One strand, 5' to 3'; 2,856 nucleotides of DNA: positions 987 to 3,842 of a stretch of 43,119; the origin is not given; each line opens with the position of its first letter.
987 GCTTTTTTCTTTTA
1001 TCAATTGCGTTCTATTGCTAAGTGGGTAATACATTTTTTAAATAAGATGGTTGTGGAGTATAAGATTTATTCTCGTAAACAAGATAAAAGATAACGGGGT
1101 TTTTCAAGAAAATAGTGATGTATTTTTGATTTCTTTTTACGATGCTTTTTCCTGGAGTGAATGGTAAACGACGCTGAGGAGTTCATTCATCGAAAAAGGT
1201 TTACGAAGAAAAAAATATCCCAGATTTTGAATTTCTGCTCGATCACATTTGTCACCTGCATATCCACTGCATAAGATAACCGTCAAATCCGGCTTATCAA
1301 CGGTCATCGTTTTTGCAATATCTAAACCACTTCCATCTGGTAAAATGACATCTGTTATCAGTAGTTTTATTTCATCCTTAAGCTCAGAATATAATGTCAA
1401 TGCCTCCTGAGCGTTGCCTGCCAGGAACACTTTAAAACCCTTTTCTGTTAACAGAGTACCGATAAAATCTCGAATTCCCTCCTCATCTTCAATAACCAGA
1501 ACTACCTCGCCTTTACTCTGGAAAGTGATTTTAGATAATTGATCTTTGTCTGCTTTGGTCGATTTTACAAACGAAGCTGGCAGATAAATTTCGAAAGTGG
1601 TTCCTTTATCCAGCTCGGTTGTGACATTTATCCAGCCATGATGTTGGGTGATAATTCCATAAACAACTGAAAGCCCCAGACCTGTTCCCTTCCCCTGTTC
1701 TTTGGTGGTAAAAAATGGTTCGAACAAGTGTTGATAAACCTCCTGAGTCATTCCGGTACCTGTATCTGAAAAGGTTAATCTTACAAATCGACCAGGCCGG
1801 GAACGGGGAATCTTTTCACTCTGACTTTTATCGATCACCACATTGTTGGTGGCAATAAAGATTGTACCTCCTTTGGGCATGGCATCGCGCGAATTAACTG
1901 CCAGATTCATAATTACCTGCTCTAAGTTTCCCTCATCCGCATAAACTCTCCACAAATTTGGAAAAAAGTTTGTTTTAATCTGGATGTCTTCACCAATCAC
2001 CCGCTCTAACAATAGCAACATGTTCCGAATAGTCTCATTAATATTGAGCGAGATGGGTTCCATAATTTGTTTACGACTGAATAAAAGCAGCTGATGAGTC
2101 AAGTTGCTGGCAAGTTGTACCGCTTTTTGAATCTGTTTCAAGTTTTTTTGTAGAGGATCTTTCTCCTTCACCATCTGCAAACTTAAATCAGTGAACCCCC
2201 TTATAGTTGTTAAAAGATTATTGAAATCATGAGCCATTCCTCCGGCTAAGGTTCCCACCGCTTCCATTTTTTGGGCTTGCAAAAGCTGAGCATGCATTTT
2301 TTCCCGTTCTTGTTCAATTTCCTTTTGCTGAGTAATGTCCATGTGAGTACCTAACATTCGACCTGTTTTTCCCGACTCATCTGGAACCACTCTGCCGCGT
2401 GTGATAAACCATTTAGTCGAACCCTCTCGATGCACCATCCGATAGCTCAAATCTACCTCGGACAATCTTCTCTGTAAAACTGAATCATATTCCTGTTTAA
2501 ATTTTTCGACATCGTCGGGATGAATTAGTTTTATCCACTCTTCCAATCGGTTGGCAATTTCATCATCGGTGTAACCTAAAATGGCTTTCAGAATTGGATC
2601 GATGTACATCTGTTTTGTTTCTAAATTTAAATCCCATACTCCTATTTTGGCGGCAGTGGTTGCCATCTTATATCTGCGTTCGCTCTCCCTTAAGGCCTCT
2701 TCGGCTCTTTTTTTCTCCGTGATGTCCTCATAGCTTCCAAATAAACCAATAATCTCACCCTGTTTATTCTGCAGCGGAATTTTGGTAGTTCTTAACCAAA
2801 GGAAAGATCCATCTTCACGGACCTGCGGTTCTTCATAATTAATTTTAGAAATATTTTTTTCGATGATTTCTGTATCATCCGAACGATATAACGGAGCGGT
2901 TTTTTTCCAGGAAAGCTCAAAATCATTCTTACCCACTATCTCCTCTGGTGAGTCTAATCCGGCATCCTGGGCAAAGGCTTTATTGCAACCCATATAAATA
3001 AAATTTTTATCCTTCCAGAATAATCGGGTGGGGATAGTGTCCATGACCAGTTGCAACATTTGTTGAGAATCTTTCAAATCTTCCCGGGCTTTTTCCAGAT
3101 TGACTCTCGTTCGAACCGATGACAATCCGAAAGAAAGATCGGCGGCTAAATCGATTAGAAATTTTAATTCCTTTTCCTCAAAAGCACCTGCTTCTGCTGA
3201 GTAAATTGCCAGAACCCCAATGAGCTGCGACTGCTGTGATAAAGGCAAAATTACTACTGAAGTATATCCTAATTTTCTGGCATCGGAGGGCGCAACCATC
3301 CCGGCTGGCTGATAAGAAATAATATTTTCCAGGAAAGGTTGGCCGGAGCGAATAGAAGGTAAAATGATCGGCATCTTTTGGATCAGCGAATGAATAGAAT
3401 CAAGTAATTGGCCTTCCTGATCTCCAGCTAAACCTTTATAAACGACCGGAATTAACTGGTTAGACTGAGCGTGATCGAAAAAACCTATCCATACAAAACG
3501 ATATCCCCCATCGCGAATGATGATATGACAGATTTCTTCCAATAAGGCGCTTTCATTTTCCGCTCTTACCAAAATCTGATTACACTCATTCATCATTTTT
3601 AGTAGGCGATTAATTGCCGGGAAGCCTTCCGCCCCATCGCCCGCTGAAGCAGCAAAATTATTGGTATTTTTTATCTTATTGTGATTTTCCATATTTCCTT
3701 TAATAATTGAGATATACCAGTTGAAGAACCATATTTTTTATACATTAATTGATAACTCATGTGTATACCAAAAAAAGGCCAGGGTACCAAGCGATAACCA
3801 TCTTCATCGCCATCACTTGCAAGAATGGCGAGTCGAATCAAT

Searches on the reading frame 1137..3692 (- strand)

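Call 19: search_protein_families(library=pfam, proteins=[window:1137-3692:-], max_evalue=0.001)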
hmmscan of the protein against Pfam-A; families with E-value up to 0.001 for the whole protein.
window:1137-3692:- (851 aa): 11 families
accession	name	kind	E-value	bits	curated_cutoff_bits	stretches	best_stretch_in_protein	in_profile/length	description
PF08447.18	PAS_3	-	2.7e-23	82.5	25.6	1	362-450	2-89/89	PAS fold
PF02518.31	HATPase_c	-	5.9e-22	78.6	26.4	1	586-706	2-109/111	Histidine kinase-, DNA gyrase B-, and HSP90-like ATPase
PF00072.30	Response_reg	-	3e-16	60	30.2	1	731-842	1-110/111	Response regulator receiver domain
PF13426.13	PAS_9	-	2.5e-15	57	27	2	228-326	8-103/103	PAS domain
PF08448.16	PAS_4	-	2.2e-13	50.8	23.1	1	220-329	4-110/110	PAS fold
PF13185.12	GAF_2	-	7.9e-13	49.2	28.6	1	45-190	2-135/136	GAF domain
PF00512.31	HisKA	-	1.7e-09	38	26.9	1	480-541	3-63/66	His Kinase A (phospho-acceptor) domain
PF00989.32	PAS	-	7.9e-09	36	22.6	1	212-324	2-113/113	PAS fold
PF13492.12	GAF_3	-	2.8e-05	25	27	1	139-190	76-127/129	GAF domain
PF01590.32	GAF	-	4.6e-05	24.4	22.4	1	97-187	48-130/133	GAF domain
PF14598.12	PAS_11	-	0.00065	20.1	25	0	362-438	15-88/109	PAS domain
